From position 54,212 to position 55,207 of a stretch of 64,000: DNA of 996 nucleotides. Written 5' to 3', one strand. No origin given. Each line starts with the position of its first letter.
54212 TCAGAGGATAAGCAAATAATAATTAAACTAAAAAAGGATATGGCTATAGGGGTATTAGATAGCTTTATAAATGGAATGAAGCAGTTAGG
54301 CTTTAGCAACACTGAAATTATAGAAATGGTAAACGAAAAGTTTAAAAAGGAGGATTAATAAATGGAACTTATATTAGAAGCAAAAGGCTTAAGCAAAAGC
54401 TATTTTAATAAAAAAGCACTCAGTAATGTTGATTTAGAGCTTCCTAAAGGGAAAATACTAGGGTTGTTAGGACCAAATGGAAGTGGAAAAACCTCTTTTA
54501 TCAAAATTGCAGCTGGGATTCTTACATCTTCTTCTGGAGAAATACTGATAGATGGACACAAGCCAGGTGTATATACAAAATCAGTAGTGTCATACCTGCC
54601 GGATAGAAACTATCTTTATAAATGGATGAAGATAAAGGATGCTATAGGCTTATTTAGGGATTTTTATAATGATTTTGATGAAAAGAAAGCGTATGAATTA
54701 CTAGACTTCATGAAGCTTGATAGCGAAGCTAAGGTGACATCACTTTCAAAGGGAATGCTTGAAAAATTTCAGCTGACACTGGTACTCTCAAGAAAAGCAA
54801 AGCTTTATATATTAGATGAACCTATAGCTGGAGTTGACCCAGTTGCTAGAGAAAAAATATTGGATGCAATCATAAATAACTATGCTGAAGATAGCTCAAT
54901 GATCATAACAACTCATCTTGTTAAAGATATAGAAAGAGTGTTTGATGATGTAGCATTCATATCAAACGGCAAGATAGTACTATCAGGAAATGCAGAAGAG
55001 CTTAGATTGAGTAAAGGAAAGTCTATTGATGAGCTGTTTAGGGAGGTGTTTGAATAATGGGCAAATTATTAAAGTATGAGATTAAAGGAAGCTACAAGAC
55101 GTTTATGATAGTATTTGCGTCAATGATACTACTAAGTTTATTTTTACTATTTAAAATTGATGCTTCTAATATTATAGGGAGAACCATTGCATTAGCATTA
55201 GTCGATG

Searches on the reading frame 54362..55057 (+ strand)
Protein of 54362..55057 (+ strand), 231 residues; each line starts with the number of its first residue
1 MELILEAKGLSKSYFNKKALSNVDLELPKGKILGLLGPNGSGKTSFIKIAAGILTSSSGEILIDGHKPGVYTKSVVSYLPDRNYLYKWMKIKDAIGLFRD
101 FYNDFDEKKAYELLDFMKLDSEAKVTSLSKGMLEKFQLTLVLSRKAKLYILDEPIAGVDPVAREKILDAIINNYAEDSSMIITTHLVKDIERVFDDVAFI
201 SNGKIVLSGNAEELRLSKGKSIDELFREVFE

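Call 54: search_protein_families(library=pfam, proteins=[window:54362-55057:+], max_evalue=0.001)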
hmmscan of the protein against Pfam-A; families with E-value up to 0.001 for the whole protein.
window:54362-55057:+ (231 aa): 3 families
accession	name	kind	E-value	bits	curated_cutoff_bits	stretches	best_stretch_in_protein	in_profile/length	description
PF00005.33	ABC_tran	-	1.3e-21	78.1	25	1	20-156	1-137/137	ABC transporter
PF13304.12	AAA_21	-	5.7e-13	50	27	1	123-185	233-298/304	AAA domain, putative AbiEii toxin, Type IV TA system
PF02463.25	SMC_N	-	3.8e-05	23.7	40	0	30-191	24-203/220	RecF/RecN/SMC N terminal domain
